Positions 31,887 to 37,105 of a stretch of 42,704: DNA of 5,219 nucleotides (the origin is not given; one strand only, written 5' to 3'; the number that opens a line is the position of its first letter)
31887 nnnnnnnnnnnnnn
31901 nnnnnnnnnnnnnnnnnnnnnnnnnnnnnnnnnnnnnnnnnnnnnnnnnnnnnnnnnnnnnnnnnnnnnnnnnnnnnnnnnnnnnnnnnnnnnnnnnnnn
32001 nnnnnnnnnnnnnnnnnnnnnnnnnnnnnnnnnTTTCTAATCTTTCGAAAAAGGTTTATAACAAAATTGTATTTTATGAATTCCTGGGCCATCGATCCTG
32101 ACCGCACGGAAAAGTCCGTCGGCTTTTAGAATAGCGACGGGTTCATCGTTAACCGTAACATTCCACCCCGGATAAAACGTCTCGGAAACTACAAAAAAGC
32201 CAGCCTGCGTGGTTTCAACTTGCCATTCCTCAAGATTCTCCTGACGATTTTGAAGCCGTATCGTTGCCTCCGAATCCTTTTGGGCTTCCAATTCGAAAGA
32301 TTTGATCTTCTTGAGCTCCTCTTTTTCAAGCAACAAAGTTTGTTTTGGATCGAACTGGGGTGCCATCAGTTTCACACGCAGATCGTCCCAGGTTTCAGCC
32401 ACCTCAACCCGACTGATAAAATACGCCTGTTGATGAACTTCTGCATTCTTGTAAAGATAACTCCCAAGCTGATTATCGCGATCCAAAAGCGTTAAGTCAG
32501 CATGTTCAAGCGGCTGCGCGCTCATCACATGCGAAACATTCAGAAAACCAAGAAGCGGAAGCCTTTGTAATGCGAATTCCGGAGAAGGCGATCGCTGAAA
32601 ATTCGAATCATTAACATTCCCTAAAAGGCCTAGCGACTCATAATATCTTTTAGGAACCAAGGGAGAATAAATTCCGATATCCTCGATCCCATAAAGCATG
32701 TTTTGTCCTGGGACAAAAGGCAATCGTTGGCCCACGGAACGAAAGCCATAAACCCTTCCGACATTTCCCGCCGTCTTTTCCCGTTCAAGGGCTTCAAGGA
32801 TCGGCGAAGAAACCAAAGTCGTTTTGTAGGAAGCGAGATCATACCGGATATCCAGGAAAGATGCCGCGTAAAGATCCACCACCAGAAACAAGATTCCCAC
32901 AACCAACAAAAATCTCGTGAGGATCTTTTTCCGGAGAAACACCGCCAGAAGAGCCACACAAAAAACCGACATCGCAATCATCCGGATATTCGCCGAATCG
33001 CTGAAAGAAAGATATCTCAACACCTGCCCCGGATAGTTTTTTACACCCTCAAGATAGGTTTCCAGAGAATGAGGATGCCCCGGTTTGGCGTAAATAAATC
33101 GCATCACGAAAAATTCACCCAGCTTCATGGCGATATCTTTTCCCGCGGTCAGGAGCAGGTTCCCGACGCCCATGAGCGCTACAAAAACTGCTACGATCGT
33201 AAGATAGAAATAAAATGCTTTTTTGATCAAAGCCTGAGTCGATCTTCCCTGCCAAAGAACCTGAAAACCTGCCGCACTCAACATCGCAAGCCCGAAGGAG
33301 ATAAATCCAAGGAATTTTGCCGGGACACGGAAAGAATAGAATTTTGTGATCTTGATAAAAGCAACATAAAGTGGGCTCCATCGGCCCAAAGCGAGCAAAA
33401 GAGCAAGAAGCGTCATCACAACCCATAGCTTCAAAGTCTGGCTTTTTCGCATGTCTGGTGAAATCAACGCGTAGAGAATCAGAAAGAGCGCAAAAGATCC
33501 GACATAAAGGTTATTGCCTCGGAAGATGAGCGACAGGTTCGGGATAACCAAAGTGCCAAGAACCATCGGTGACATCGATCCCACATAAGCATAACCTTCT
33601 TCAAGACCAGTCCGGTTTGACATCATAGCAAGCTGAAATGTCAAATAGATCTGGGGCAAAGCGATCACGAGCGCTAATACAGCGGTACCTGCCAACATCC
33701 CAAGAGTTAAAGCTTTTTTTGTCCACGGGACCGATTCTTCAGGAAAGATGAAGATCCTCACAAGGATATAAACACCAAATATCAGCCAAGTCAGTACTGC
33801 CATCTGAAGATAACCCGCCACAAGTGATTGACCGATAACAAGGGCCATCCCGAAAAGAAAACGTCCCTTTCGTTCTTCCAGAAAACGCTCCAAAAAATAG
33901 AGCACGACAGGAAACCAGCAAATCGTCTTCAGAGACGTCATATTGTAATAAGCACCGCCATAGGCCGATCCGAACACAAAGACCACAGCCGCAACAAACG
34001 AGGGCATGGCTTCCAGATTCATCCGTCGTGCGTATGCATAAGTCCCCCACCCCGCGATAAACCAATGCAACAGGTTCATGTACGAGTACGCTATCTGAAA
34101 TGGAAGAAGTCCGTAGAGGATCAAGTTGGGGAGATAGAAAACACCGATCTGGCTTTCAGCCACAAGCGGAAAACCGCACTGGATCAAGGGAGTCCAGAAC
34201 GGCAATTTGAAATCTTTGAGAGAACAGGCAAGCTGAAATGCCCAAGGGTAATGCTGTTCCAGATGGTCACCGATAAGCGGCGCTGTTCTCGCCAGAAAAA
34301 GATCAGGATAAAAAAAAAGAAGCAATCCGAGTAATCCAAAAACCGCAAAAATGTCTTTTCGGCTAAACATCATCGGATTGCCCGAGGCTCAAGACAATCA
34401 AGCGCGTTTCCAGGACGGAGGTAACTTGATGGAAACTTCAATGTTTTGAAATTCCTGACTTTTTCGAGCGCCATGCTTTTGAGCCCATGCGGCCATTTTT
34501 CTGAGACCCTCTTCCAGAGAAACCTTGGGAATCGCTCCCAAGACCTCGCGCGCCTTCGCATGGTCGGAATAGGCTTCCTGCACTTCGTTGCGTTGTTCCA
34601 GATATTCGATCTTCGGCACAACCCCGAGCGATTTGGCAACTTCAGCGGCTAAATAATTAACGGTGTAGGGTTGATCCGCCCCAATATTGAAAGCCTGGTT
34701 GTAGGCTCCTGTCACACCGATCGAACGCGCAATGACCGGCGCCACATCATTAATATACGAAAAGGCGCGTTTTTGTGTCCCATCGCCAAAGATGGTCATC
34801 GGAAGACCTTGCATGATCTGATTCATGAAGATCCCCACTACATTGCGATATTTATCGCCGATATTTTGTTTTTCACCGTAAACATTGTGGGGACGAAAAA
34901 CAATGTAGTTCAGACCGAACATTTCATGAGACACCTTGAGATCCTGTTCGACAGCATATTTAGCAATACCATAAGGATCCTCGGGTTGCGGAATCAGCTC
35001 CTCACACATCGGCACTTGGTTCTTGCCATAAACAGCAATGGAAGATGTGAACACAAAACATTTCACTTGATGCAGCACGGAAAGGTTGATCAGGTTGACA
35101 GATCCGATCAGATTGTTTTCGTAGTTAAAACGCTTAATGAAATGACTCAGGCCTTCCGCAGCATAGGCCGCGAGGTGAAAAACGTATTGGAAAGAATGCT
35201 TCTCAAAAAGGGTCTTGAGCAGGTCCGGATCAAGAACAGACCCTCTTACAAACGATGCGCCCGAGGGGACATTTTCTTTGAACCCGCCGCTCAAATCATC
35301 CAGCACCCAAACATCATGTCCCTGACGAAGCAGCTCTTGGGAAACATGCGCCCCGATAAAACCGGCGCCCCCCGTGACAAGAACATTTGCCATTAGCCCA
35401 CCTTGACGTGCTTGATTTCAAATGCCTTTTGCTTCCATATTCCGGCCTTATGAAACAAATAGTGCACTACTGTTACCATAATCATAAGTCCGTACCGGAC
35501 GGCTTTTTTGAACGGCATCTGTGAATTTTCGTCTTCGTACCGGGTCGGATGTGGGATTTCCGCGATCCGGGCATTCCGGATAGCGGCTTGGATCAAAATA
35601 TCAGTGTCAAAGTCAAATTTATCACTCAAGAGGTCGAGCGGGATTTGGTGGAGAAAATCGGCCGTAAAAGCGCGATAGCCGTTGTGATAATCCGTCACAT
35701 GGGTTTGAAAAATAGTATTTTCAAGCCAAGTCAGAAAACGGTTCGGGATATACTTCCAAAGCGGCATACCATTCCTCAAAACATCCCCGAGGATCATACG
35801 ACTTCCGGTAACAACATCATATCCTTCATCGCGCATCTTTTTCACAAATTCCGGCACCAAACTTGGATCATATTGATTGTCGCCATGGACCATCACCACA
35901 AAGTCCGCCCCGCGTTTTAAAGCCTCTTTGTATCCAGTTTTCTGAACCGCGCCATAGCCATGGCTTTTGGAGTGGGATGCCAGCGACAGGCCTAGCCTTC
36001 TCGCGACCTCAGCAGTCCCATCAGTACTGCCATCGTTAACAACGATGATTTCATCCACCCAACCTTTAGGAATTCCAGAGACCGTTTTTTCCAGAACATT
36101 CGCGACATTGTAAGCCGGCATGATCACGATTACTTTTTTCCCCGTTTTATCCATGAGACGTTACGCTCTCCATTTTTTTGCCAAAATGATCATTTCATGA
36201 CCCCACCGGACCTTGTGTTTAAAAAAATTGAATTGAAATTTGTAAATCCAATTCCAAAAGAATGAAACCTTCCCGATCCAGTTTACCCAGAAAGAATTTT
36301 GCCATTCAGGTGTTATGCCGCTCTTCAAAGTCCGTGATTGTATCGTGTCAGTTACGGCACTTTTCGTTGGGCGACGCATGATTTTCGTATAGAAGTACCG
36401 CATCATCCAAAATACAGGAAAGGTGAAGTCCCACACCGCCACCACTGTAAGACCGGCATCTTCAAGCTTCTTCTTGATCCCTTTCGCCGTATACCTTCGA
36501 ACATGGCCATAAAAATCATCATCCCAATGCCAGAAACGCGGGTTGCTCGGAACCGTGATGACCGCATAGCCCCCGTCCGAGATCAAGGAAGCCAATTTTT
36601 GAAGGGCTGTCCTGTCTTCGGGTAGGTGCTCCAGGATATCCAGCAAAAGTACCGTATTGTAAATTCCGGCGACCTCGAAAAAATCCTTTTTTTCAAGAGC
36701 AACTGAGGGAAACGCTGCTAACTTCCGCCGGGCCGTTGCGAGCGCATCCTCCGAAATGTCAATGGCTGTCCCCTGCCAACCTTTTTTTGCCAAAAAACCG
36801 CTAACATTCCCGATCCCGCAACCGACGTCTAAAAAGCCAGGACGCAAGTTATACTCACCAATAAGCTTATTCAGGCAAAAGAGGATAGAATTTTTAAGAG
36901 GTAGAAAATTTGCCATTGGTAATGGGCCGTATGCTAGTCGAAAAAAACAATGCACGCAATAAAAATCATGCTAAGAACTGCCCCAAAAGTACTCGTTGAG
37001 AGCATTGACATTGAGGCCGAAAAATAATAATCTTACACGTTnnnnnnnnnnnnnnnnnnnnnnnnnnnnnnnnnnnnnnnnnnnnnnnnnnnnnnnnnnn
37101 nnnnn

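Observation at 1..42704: Near-unidirectional 42-kb glycan factory with eight GT-C-type membrane enzymes and three polyprenyl-phosphate sugar synthases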

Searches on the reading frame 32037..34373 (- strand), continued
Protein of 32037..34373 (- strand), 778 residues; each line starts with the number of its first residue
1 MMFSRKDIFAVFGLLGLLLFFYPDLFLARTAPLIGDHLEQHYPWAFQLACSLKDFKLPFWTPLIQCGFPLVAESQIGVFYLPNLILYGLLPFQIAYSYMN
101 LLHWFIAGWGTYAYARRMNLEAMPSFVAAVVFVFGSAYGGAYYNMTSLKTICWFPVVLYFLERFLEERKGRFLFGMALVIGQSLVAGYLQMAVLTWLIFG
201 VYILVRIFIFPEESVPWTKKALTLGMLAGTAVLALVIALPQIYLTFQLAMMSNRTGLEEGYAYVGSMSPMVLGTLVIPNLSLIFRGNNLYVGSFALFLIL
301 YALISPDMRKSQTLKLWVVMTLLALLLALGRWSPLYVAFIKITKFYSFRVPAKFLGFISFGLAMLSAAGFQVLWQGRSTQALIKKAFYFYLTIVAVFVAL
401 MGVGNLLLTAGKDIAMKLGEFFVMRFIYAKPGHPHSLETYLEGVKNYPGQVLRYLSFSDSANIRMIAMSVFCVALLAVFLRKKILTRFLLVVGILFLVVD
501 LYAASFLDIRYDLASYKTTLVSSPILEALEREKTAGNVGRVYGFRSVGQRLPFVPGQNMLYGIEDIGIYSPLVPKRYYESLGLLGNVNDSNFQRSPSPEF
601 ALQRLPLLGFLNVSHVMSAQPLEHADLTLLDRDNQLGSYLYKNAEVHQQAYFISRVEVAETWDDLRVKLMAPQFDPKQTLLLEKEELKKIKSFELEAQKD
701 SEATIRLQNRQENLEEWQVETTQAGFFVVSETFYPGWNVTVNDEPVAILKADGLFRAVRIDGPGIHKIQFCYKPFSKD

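Call 77: find_encoding_contigs(protein=P0104, flank=10000, max_places=1)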
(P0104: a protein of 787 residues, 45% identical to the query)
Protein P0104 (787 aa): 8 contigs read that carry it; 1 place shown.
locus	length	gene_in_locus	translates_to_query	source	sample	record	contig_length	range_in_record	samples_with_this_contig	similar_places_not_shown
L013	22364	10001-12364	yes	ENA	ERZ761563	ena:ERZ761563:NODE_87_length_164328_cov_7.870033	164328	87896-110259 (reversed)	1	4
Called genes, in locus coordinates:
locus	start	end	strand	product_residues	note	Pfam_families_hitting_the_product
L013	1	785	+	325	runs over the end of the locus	PF00106:adh_short (faint), PF01073:3Beta_HSD, PF01370:Epimerase, PF02719:Polysacc_synt_2, PF04321:RmlD_sub_bind, PF07993:NAD_binding_4, PF13460:NAD_binding_10, PF16363:GDP_Man_Dehyd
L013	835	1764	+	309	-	PF01073:3Beta_HSD, PF01370:Epimerase, PF04321:RmlD_sub_bind, PF02719:Polysacc_synt_2, PF16363:GDP_Man_Dehyd, PF07993:NAD_binding_4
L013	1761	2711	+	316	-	PF01073:3Beta_HSD (weak), PF01370:Epimerase, PF02719:Polysacc_synt_2 (faint), PF04321:RmlD_sub_bind (faint), PF16363:GDP_Man_Dehyd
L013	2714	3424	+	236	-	PF00535:Glycos_transf_2, PF13641:Glyco_tranf_2_3 (weak)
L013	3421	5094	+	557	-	PF13231:PMT_2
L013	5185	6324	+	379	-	PF13472:Lipase_GDSL_2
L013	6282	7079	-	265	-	PF00535:Glycos_transf_2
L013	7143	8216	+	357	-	PF13472:Lipase_GDSL_2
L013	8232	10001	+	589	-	PF13231:PMT_2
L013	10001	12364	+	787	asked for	-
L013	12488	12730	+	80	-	PF12728:HTH_17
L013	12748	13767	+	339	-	PF01073:3Beta_HSD, PF01370:Epimerase, PF02719:Polysacc_synt_2, PF04321:RmlD_sub_bind (weak), PF05368:NmrA (weak), PF16363:GDP_Man_Dehyd, PF07993:NAD_binding_4 (weak), PF13460:NAD_binding_10 (weak), +1 more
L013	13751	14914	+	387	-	PF01041:DegT_DnrJ_EryC1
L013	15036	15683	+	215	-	PF02348:CTP_transf_3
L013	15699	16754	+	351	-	-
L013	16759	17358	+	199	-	PF13489:Methyltransf_23, PF13847:Methyltransf_31 (weak), PF08241:Methyltransf_11 (weak), PF08242:Methyltransf_12, PF13649:Methyltransf_25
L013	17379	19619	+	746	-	PF08889:WbqC, PF00583:Acetyltransf_1 (weak), PF13302:Acetyltransf_3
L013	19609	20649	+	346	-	PF03102:NeuB, PF08666:SAF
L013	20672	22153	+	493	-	PF01943:Polysacc_synt, PF13440:Polysacc_synt_3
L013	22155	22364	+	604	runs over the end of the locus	PF05159:Capsule_synth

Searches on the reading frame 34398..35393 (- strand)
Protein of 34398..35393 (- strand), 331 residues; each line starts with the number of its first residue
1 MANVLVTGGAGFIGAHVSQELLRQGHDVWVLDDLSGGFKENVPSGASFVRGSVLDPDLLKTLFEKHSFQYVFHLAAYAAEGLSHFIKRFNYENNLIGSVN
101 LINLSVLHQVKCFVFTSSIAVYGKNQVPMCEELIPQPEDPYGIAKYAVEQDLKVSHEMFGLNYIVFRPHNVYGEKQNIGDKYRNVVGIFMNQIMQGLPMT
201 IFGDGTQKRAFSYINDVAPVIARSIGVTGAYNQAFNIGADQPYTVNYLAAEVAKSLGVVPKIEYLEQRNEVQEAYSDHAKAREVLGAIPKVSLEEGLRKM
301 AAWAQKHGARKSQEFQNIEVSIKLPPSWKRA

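Call 6: search_protein_families(library=pfam, proteins=[window:34398-35393:-], max_evalue=0.01)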
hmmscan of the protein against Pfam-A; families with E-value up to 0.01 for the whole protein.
window:34398-35393:- (331 aa): 9 families
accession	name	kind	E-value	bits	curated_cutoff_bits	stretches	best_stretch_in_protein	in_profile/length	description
PF01370.27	Epimerase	-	3.2e-51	174.5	20.9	1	4-238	1-240/240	NAD dependent epimerase/dehydratase family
PF16363.11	GDP_Man_Dehyd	-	4e-36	125.6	27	1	5-300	1-332/332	GDP-mannose 4,6 dehydratase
PF01073.25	3Beta_HSD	-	1.6e-15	57.4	22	1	5-258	1-270/280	3-beta hydroxysteroid dehydrogenase/isomerase family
PF02719.21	Polysacc_synt_2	-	7.1e-12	45.6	20.2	1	4-261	1-252/293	Polysaccharide biosynthesis protein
PF04321.23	RmlD_sub_bind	-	1.2e-11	44.7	27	1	3-260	2-235/287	RmlD substrate binding domain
PF07993.18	NAD_binding_4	-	2.8e-09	36.9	20.1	1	67-203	88-240/258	Male sterility protein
PF13460.12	NAD_binding_10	-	2.5e-08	34.4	27.2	1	8-175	1-150/184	NAD(P)H-binding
PF05368.20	NmrA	-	0.00059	20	27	1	3-67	4-71/298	NmrA-like family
PF08659.16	KR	-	0.0032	17.8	22.6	0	3-27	2-26/180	KR domain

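Call 49: search_protein_families(library=ncbifam, proteins=[window:34398-35393:-], max_evalue=1e-10)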
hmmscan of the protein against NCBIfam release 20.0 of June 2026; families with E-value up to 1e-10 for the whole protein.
window:34398-35393:- (331 aa): 17 families
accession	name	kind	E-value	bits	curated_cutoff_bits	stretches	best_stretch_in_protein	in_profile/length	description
TIGR01179.1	galE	equivalog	1.3e-47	162.2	262.3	1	3-307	1-328/332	UDP-glucose 4-epimerase GalE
TIGR02197.1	heptose_epim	equivalog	3.8e-33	115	274.6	1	4-304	1-313/316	ADP-glyceromanno-heptose 6-epimerase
TIGR01181.1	dTDP_gluc_dehyt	equivalog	1e-31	110.2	365.1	1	4-307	2-314/321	dTDP-glucose 4,6-dehydratase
TIGR04180.1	EDH_00030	hypoth_equivalog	4.4e-30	104.8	475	1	4-291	1-296/297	NAD-dependent 4,6-dehydratase LegB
NF007956.0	PRK10675.1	subfamily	4.5e-24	85.2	394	1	3-307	2-332/338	UDP-glucose 4-epimerase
NF011728.1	PRK15181.1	equivalog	3.1e-22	79.1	760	1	4-307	18-341/348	Vi polysaccharide biosynthesis UDP-N-acetylglucosaminuronic acid C-4 epimerase TviC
TIGR03466.1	HpnA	hypoth_equivalog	5.1e-20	71.6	367.65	1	3-173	2-172/327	hopanoid-associated sugar epimerase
NF047922.1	GDPFucSynFcl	equivalog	3.5e-15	56.2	500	1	83-306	71-303/308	GDP-L-fucose synthase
NF042422.1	oxyalk_red_OleD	equivalog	8.5e-15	54.9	580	1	3-218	2-208/329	2-alkyl-3-oxoalkanoate reductase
NF008360.0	PRK11150.1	equivalog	1.5e-14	54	452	1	4-281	2-278/310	ADP-glyceromanno-heptose 6-epimerase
NF007490.0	PRK10084.1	subfamily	8.5e-14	51.3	649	0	127-304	152-334/361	dTDP-glucose 4,6-dehydratase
NF007582.0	PRK10217.1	equivalog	4.9e-13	48.9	698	1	1-305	1-332/355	dTDP-glucose 4,6-dehydratase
NF008872.0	PRK11908.1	equivalog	7.7e-13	48.2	294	1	2-273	2-288/349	bifunctional UDP-4-keto-pentose/UDP-xylose synthase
NF041015.1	UDPsulfquin_syn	equivalog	4.5e-12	45.6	575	0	177-307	230-366/384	UDP-sulfoquinovose synthase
NF043036.1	ErythonDh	equivalog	7e-12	45.2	325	1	3-149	2-157/321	D-erythronate dehydrogenase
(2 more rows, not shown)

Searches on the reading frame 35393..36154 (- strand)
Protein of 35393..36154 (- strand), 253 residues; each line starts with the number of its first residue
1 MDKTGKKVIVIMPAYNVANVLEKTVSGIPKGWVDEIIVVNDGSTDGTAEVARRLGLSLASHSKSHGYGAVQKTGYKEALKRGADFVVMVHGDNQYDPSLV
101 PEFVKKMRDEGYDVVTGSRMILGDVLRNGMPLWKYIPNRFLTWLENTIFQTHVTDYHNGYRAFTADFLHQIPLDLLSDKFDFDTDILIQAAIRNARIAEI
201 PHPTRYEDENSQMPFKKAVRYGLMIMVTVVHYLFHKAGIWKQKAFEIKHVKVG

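Call 6: search_protein_families(library=pfam, proteins=[window:35393-36154:-], max_evalue=0.01)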
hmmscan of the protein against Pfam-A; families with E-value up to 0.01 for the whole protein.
window:35393-36154:- (253 aa): 3 families
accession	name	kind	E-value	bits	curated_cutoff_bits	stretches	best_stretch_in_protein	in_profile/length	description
PF00535.33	Glycos_transf_2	-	2.1e-21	77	23.3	1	10-166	2-162/168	Glycosyl transferase family 2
PF13641.12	Glyco_tranf_2_3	-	9.5e-08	32.8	27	1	8-120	3-124/230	Glycosyltransferase like family 2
PF13704.12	Glyco_tranf_2_4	-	0.001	19.9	27.5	1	19-92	5-81/98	Glycosyl transferase family 2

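Call 15: search_protein_families(library=ncbifam, proteins=[window:35393-36154:-], max_evalue=0.001)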
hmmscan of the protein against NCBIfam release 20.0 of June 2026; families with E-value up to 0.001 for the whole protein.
window:35393-36154:- (253 aa): 16 families
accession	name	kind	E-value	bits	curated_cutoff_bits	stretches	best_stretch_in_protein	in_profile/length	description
NF058614.1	PPMAGASynPpgS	equivalog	7.1e-25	87.8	370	1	8-208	2-200/226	polyprenyl-phospho-N-acetylgalactosaminyl synthase PpgS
TIGR04182.1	glyco_TIGR04182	equivalog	9.8e-23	81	325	1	7-232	1-217/293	S-layer glycoprotein N-glycosyltransferase AglJ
NF041391.1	DPhHxTase_Halo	equivalog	2.1e-17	62.8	375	1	12-208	1-185/213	dolichyl-phosphate hexose transferase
NF047588.1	GlcsyltransPgfSStrep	equivalog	1.8e-11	43.8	500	1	7-169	2-165/308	glycosyltransferase PgfS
NF010496.0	PRK13915.1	equivalog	1.2e-08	34.4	262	1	3-105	28-140/307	glucosyl-3-phosphoglycerate synthase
TIGR04283.1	glyco_like_mftF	equivalog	8.3e-08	32.1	182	1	10-110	3-100/221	TIGR04283 family arsenosugar biosynthesis glycosyltransferase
TIGR03469.1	HpnB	hypoth_equivalog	1.1e-07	31.2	379.25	1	7-116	45-169/386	hopene-associated glycosyltransferase HpnB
NF041875.1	EPS_EpsD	equivalog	1.3e-07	31.4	370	1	10-143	3-138/325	exopolysaccharide biosynthesis glycosyltransferase EpsD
NF007482.0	PRK10073.1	equivalog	6.2e-07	28.7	423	1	3-138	3-138/334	glycosyltransferase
NF045692.1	OglycostaseCruG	equivalog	1.1e-06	27.9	600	1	7-121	42-167/386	2'-O-glycosyltransferase CruG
TIGR03937.1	PgaC_IcaA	equivalog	2.8e-06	26.6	422.3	1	6-118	45-162/407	poly-beta-1,6-N-acetyl-D-glucosamine synthase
NF007986.1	PRK10714.1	equivalog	3.3e-06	26.3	529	1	6-124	6-131/316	undecaprenyl-phosphate 4-deoxy-4-formamido-L-arabinose transferase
NF047683.1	TeichurnBiosyTuaG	equivalog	1.2e-05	25.1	400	1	1-136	1-137/252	teichuronic acid biosynthesis protein TuaG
NF041865.1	EpsU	equivalog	1.3e-05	24.4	700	1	6-111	39-151/394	exopolysaccharide biosynthesis GT2 family glycosyltransferase EpsU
TIGR01556.1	rhamnosyltran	subfamily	0.00021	20.6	200.55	1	21-116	10-108/281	rhamnosyltransferase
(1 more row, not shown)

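Call 18: search_solved_structures(query=window:35393-36154:-, max_evalue=0.001)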
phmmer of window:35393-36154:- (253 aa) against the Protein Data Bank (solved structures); distinct sequences matched with E-value up to 0.001: 7.
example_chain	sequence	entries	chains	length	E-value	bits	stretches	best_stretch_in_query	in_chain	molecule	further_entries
5mlz_A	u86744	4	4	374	7.3e-10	41.9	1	6-141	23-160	Dolichol monophosphate mannose synthase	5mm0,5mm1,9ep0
9bhc_C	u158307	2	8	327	6e-06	29.1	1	6-122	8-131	Undecaprenyl-phosphate 4-deoxy-4-formamido-L-arabinose transferase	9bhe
8vxh_A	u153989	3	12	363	7.7e-06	28.8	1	6-121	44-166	Undecaprenyl-phosphate 4-deoxy-4-formamido-L-arabinose transferase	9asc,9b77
9hwj_A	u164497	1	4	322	6.4e-05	25.7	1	6-119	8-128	Undecaprenyl-phosphate 4-deoxy-4-formamido-L-arabinose transferase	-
4y6n_A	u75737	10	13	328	0.00095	21.9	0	3-92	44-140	Glucosyl-3-phosphoglycerate synthase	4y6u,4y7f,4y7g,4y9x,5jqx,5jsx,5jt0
7pdo_A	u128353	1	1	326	0.00097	21.9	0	3-117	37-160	Glucosyl-3-phosphoglycerate synthase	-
7p5l_A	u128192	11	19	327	0.00098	21.9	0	3-117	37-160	Glucosyl-3-phosphoglycerate synthase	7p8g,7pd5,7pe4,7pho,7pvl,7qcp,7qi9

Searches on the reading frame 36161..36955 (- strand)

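Call 6: search_protein_families(library=pfam, proteins=[window:36161-36955:-], max_evalue=0.01)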
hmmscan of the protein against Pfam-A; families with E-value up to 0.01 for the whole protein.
window:36161-36955:- (264 aa): 7 families
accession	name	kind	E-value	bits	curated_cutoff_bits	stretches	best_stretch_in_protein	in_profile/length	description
PF13489.12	Methyltransf_23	-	1e-18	68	27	1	40-173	25-163/164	Methyltransferase domain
PF08242.18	Methyltransf_12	-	1.3e-13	51.9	30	1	42-130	1-97/98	Methyltransferase domain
PF13649.12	Methyltransf_25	-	1.8e-11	45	27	1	42-129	2-97/97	Methyltransferase domain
PF08241.18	Methyltransf_11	-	4.1e-10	40.6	21.2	1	42-133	1-95/95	Methyltransferase domain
PF13847.12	Methyltransf_31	-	1.3e-09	38.3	27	1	41-137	7-113/145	Methyltransferase domain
PF02353.26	CMAS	-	0.00036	20.4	27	1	34-130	57-161/273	Mycolic acid cyclopropane synthetase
PF05175.20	MTS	-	0.0013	18.8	23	1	41-81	35-77/170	Methyltransferase small domain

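Call 67: search_protein_families(library=ncbifam, proteins=[window:36161-36955:-], max_evalue=0.00001)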
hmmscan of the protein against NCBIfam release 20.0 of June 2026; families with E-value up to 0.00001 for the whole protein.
window:36161-36955:- (264 aa): 5 families
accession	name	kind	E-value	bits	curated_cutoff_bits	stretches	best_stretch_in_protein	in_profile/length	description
TIGR02021.1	BchM-ChlM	equivalog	1.2e-11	44.5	158.9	1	42-127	59-149/218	magnesium protoporphyrin IX methyltransferase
TIGR01983.1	UbiG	equivalog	2.1e-11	43.6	102.95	1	41-134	53-152/228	bifunctional 2-polyprenyl-6-hydroxyphenol methylase/3-demethylubiquinol 3-O-methyltransferase UbiG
NF043040.1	corrin_prot_MT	hypoth_equivalog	7.3e-09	35.4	180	1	41-134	45-148/216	corrinoid protein-associated methyltransferase CpaM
NF045667.1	MTase_DVU1556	equivalog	1.3e-07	31.3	155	1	42-176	27-167/213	DVU_1556 family methyltransferase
NF008686.0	PRK11705.1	equivalog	2.3e-06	26.9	400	1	36-112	164-242/383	cyclopropane fatty acyl phospholipid synthase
